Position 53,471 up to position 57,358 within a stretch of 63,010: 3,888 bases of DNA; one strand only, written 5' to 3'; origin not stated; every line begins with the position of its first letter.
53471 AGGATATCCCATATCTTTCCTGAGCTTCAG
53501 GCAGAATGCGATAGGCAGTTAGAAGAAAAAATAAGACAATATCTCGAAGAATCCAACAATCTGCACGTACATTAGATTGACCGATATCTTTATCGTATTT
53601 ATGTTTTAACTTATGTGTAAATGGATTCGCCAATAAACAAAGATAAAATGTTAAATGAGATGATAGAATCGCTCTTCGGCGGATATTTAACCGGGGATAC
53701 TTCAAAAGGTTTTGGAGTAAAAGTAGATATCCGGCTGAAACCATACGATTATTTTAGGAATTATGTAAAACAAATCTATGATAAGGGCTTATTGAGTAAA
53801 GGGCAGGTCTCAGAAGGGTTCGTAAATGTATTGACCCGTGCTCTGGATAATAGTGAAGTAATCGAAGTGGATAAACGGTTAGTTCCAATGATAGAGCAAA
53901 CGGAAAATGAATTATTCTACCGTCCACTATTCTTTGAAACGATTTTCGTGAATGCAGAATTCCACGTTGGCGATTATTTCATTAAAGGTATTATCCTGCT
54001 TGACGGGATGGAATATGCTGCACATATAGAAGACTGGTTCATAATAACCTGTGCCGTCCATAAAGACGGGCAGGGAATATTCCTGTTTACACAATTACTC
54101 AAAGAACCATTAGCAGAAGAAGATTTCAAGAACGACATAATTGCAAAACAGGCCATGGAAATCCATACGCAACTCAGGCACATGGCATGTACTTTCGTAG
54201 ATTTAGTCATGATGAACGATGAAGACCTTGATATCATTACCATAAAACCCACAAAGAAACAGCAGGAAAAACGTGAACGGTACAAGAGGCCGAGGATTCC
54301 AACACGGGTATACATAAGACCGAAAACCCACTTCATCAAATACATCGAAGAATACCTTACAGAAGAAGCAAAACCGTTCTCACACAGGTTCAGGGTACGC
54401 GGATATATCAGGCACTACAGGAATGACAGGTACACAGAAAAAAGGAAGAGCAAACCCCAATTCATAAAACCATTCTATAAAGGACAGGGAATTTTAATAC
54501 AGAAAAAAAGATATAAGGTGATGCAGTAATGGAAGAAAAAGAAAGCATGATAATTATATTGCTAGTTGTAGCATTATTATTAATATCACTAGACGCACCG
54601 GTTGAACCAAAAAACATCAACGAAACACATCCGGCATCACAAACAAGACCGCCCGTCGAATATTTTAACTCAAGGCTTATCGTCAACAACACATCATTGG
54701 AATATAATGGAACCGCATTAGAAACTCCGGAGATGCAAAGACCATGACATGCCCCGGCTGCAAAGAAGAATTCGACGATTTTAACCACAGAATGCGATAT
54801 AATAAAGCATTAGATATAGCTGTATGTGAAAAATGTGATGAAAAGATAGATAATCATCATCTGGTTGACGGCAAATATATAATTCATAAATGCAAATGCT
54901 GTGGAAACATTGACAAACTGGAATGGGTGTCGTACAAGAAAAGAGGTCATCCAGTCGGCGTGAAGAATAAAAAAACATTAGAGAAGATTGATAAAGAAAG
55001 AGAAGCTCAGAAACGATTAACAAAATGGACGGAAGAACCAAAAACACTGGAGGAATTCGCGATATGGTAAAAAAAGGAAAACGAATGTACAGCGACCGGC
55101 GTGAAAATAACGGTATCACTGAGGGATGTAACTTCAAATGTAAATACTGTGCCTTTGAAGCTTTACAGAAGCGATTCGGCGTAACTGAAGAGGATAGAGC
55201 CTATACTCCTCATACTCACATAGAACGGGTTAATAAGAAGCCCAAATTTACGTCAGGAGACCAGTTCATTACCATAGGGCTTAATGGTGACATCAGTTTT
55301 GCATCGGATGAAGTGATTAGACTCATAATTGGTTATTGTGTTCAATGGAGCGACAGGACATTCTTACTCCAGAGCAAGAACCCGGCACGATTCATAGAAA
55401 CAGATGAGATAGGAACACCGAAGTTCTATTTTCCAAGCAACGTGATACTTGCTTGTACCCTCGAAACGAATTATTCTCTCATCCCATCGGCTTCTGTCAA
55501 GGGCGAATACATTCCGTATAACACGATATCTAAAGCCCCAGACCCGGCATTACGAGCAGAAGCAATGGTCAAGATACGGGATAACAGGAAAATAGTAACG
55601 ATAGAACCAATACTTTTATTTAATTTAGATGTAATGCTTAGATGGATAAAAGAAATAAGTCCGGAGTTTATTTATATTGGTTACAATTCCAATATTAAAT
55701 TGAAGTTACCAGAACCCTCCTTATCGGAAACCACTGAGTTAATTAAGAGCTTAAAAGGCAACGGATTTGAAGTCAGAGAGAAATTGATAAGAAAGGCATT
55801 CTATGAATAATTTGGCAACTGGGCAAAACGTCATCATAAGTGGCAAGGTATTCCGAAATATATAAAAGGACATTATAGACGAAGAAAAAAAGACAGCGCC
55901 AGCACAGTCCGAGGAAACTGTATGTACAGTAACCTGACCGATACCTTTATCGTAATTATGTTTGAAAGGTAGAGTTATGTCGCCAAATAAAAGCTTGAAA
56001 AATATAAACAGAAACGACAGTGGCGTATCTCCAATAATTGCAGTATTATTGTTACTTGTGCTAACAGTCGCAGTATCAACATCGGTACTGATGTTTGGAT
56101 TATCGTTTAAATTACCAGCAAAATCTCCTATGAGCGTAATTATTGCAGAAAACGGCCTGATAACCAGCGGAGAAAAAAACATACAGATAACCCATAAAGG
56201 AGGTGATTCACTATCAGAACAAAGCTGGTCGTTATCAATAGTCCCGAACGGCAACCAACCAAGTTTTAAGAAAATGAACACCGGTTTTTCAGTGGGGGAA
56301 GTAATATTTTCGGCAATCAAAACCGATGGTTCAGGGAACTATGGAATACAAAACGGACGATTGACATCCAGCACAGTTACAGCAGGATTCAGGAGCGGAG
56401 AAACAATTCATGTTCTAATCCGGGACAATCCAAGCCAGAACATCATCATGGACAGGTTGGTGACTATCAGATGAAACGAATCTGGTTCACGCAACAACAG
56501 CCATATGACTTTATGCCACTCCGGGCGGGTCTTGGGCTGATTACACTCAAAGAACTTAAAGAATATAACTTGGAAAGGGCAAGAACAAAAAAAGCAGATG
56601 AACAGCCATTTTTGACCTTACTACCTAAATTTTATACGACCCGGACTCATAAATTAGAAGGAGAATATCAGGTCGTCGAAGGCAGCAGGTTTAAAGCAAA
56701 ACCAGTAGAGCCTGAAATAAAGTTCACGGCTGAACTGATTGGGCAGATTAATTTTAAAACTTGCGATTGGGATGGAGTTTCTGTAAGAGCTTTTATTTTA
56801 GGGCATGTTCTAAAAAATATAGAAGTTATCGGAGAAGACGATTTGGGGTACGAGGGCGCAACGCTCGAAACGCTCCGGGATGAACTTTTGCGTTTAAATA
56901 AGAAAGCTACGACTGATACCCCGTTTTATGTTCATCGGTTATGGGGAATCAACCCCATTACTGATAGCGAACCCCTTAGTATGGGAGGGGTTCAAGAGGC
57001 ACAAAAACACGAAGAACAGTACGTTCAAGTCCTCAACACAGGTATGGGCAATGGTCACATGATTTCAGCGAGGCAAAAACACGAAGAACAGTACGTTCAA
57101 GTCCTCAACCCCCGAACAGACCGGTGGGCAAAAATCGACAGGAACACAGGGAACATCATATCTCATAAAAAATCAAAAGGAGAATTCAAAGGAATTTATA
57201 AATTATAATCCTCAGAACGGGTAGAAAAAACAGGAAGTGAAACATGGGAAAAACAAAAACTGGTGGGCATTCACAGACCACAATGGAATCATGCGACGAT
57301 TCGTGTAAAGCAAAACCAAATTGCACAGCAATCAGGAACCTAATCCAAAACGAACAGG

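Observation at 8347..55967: Eight near-identical copies of a ~33-nt promoter-like cassette marking the head of gene strings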

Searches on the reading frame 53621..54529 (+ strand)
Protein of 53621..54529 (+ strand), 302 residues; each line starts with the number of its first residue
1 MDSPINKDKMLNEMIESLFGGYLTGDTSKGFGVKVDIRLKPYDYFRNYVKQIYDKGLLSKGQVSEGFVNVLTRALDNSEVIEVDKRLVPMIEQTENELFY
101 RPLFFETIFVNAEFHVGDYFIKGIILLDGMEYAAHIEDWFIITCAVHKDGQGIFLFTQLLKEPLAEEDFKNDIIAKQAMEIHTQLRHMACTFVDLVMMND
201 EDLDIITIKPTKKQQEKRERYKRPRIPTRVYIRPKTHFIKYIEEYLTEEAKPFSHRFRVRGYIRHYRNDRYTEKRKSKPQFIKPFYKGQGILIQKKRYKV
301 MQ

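Call 8: search_protein_families(library=pfam, proteins=[window:53621-54529:+], max_evalue=0.01)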
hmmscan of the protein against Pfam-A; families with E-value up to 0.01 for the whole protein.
window:53621-54529:+ (302 aa): 0 families

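Call 11: find_encoding_contigs(protein=window:53621-54529:+, flank=10000, max_places=6)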
Protein window:53621-54529:+ (302 aa): 2 contigs read that carry it; 1 place shown.
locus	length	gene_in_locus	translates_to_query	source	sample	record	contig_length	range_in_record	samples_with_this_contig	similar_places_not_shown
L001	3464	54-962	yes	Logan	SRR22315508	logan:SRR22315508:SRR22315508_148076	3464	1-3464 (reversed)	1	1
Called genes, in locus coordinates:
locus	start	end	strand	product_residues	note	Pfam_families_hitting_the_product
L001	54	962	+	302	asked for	-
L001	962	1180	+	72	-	-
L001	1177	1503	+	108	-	-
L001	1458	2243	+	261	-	-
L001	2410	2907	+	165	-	PF07790:Pilin_N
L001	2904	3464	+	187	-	?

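Call 39: search_protein_families(library=phrogs, proteins=[window:53621-54529:+], max_evalue=0.01)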
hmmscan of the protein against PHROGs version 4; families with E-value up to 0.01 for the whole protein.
window:53621-54529:+ (302 aa): 2 families
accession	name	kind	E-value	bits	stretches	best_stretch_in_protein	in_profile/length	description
phrog_15934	-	unknown function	2.6e-07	31.5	1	196-288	196-288/305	-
phrog_10678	-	unknown function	0.00012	23.3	1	205-300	124-214/214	-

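Call 75: search_dna_similar(query=window:53621-54529:+, collection=phages, mode=protein, max_evalue=0.001, max_rows=10)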
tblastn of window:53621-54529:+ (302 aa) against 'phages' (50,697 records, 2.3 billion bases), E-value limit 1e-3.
No match.

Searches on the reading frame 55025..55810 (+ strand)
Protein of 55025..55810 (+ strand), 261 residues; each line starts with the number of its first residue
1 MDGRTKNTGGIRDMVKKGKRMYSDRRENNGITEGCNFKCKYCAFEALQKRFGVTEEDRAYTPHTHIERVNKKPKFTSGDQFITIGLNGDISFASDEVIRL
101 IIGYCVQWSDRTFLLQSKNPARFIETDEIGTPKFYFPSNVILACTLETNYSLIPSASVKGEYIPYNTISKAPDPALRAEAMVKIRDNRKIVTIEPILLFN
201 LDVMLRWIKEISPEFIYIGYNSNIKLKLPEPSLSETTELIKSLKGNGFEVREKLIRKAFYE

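Call 13: search_protein_families(library=pfam, proteins=[window:55025-55810:+], max_evalue=0.01)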
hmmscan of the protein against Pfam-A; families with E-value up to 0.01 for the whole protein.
window:55025-55810:+ (261 aa): 1 family
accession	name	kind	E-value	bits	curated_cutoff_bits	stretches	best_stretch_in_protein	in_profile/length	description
PF04055.27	Radical_SAM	-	0.0013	19.3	29.5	1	31-57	3-25/166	Radical SAM superfamily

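Call 39: search_protein_families(library=phrogs, proteins=[window:55025-55810:+], max_evalue=0.01)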
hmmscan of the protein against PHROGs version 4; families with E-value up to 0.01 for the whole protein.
window:55025-55810:+ (261 aa): 1 family
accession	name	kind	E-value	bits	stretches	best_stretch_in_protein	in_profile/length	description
phrog_13321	-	unknown function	0.0091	16.2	0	32-85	49-103/307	-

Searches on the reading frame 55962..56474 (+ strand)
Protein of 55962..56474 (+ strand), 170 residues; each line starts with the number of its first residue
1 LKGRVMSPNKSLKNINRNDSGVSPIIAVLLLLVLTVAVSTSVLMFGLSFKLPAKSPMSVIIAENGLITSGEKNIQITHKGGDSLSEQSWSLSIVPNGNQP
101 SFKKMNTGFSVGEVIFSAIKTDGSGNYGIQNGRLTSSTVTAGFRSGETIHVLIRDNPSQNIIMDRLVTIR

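Call 8: search_protein_families(library=pfam, proteins=[window:55962-56474:+], max_evalue=0.01)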
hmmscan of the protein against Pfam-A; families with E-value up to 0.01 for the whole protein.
window:55962-56474:+ (170 aa): 1 family
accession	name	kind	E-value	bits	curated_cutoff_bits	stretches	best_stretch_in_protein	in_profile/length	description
PF07790.16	Pilin_N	-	9.3e-11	42.9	25.2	1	20-94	1-74/78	Archaeal Type IV pilin, N-terminal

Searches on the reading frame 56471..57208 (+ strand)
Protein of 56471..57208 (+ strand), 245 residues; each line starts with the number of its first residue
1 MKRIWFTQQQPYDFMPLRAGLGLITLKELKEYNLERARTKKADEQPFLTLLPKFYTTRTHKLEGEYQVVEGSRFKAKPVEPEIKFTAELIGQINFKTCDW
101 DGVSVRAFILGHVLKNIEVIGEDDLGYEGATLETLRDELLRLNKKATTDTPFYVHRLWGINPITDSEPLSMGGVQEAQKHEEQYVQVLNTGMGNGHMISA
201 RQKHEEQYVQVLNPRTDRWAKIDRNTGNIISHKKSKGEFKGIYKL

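Call 13: search_protein_families(library=pfam, proteins=[window:56471-57208:+], max_evalue=0.01)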
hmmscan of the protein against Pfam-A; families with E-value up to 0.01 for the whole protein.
window:56471-57208:+ (245 aa): 0 families

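Call 39: search_protein_families(library=phrogs, proteins=[window:56471-57208:+], max_evalue=0.01)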
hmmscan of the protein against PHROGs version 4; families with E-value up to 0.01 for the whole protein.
window:56471-57208:+ (245 aa): 1 family
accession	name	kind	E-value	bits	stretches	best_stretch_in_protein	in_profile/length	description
phrog_12550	-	unknown function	6.1e-05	24.1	1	208-242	18-52/56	-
